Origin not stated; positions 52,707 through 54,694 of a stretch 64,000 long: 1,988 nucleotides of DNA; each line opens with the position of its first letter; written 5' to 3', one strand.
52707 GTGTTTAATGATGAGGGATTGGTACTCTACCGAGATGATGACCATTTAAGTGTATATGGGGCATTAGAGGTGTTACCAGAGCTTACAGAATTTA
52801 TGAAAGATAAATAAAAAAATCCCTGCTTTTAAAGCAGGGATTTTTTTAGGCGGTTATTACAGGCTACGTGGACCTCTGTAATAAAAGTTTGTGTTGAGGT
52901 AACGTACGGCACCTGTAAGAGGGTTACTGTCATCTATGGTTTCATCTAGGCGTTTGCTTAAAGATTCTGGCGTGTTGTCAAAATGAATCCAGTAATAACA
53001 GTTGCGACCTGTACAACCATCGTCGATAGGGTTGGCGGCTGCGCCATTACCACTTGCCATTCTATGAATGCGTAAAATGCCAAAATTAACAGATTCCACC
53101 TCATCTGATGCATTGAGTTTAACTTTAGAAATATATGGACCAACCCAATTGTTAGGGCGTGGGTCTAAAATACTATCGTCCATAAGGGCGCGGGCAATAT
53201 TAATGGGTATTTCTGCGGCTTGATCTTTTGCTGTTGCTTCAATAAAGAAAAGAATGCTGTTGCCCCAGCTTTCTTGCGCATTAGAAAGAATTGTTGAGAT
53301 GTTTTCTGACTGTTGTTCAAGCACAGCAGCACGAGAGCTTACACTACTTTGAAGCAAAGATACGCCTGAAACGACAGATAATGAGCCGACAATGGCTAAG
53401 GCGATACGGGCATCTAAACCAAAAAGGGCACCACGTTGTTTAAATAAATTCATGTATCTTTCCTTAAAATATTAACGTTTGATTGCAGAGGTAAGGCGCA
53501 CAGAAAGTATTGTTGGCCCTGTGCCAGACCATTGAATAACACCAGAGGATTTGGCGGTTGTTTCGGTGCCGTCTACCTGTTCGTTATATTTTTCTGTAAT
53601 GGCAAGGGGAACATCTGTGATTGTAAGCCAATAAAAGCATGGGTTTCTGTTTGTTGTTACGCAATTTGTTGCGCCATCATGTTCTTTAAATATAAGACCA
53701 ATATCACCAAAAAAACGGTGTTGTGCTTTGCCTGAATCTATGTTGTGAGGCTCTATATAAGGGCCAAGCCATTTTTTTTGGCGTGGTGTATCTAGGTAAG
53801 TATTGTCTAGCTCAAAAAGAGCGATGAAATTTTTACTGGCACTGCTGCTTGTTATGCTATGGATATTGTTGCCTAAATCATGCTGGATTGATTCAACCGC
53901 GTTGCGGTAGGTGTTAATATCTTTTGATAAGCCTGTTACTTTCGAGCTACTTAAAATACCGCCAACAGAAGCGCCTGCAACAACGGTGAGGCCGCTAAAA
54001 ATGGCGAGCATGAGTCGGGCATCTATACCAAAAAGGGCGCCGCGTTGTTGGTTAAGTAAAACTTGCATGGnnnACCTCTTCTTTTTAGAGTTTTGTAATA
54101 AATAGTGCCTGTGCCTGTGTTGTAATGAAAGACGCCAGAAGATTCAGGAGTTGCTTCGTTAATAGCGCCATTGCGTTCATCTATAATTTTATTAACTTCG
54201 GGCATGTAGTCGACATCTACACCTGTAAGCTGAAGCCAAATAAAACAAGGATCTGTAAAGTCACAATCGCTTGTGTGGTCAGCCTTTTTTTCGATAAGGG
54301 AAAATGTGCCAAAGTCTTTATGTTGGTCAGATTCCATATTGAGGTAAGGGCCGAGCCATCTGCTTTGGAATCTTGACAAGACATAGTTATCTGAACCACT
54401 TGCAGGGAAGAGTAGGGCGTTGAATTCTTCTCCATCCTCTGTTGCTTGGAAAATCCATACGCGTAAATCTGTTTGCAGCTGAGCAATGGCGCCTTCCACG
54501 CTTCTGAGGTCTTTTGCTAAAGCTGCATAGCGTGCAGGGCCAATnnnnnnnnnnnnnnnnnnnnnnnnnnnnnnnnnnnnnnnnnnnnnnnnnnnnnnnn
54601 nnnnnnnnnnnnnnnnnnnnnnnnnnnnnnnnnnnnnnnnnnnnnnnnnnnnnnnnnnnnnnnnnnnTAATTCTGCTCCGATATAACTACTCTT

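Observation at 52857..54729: Three tandem, equal-length (198 aa) pilin/pseudopilin-like paralogs with a non-canonical leader and no assembly machinery nearby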

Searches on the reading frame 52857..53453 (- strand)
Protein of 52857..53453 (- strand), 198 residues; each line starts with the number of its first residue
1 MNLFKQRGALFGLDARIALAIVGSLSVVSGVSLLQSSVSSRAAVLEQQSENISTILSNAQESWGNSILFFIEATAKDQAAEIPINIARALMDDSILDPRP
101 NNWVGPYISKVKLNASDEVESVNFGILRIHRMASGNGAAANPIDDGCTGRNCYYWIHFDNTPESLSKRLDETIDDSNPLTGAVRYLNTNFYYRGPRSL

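Call 3: search_protein_families(library=pfam, proteins=[window:52857-53453:-], max_evalue=10)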
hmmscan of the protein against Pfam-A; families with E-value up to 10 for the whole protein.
window:52857-53453:- (198 aa): 0 families

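Call 4: search_protein_families(library=ncbifam, proteins=[window:52857-53453:-], max_evalue=10)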
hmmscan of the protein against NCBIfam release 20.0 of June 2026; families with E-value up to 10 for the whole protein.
window:52857-53453:- (198 aa): 0 families

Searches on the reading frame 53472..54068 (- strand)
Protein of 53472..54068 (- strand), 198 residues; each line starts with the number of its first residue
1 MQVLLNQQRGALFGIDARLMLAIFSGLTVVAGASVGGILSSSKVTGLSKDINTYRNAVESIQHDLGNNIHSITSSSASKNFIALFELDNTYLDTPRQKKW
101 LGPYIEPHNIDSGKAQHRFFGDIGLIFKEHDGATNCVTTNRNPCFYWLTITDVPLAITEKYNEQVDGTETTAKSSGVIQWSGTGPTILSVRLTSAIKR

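Call 3: search_protein_families(library=pfam, proteins=[window:53472-54068:-], max_evalue=10)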
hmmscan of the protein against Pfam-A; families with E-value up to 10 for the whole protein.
window:53472-54068:- (198 aa): 1 family
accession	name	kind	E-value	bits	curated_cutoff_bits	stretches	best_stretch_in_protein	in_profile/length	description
PF01734.28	Patatin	-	0.025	15.2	27.7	1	26-136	27-119/191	Patatin-like phospholipase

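Call 4: search_protein_families(library=ncbifam, proteins=[window:53472-54068:-], max_evalue=10)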
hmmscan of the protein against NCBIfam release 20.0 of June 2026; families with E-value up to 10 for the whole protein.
window:53472-54068:- (198 aa): 2 families
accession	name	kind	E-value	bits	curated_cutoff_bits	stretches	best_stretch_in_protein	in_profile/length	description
NF011925.1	PRK15396.1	subfamily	0.053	13.8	108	1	26-71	9-53/78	major outer membrane lipoprotein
NF041525.1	HrpD5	equivalog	0.092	12.2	300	1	43-76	248-281/314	HrpD5 family protein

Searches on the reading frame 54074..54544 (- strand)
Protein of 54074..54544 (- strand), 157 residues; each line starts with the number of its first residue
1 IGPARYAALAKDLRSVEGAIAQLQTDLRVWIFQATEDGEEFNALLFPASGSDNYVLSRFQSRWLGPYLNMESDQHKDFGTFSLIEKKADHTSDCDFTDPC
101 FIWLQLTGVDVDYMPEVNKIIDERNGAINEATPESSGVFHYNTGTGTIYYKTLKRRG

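Call 65: predict_structure(alignment_id=A4)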
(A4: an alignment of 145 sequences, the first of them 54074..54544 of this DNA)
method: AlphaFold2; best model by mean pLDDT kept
length: 157 residues; sequences in the alignment: 145
mean_pLDDT: 95.1   pTM: 0.89
mean pLDDT of the five models: 95.1, 95.1, 95.0, 94.9, 94.9
residues with pLDDT >= 90: 143; 70-90: 8; 50-70: 6; < 50: 0
segments of 3 or more residues with pLDDT < 50: none
pLDDT, mean of each block of 10 residues (from residue 1): 90 98 98 97 85 89 95 96 98 96 98 97 94 97 98 94
secondary structure, 60 per line:
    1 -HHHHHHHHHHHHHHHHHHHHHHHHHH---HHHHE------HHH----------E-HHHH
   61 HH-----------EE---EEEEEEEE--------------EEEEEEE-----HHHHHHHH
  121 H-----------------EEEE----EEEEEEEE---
elements in order: H2-27 H31-34 H57-62 E79-86 E101-107 H113-121 E139-142 E147-154

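Call 68: fold_search(model_id=the predicted structure, library=pdb)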
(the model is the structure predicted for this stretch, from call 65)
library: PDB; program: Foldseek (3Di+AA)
matches with E <= 10: 460; with E <= 0.001: 0
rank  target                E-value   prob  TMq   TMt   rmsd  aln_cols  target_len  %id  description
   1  3otu                  6.8e-01  0.08  0.19  0.13   8.9        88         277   11  PDK1 mutant bound to allosteric disulfide fragment activator JS30 (released 2011-03-23)
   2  6mnh                  7.3e-01  0.08  0.18  0.13   8.6        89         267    6  ULK1 Unc-51 like autophagy activating kinase in complex with inhibitor BTC (released 2019-03-27)
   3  3qcy                  7.8e-01  0.09  0.21  0.14   8.3        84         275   12  Phosphoinositide-Dependent Kinase-1 (PDK1) kinase domain with 4-[2-Amino-6-(3-amino-1H-indazol-6-yl)-4-pyrimidinyl]-N-ph (released 2011-03-09)
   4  7c5z_A                7.8e-01  0.08  0.22  0.35   8.6        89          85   13  Crystal structure of spring viremia of carp virus phosphoprotein central domain (released 2020-08-05)
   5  9hny_FU               8.8e-01  0.11  0.22  0.16   5.7        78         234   13  Mitoribosomal small subunit in complex with Mettl15 and Mettl17 (released 2025-03-26)
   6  9dk3_A                8.8e-01  0.10  0.19  0.10   9.5        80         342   12  Lexapeptide dehydratase complex LxmKY, hydrolysed ATP bound (released 2024-12-04)
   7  3nay_A                9.4e-01  0.08  0.21  0.14   8.3        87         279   10  PDK1 in complex with inhibitor MP6 (released 2010-11-24)
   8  4rqk                  1.0e+00  0.08  0.22  0.14   8.3        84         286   12  Crystal structure of PDK1 in complex with ATP and the PIF-pocket ligand RS1 (released 2014-12-17)
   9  3pwy                  1.0e+00  0.04  0.16  0.10  13.5       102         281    8  Crystal structure of an extender (SPD28345)-modified human PDK1 complex 2 (released 2011-04-20)
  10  3ko2_A                1.2e+00  0.08  0.21  0.21   7.3        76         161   14  I-MsoI re-designed for altered DNA cleavage specificity (-7C) (released 2010-05-19)
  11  4rqv                  1.2e+00  0.08  0.23  0.15   8.1        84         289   12  Crystal structure of PDK1 in complex with ATP and the PIF-pocket ligand RS2 (released 2014-12-17)
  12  4a07                  1.2e+00  0.08  0.21  0.14   7.8        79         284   13  Human PDK1 Kinase Domain in Complex with Allosteric Activator PS171 Bound to the PIF-Pocket (released 2011-12-07)
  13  3ion                  1.2e+00  0.07  0.21  0.14   8.6        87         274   13  PDK1 in complex with Compound 8h (released 2010-02-09)
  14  3qd4                  1.2e+00  0.07  0.20  0.14   8.3        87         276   11  Phosphoinositide-Dependent Kinase-1 (PDK1) kinase domain with 1,1-Dimethylethyl{(3R,5R)-1-[2-amino-6-(3-amino-1H-indazol (released 2011-03-09)
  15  6brc_B                1.3e+00  0.09  0.25  0.17   7.9        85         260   10  Crystal Structure of the Human CAMKK2B in complex with AP26113-analog (ALK-IN-1) (released 2017-12-13)
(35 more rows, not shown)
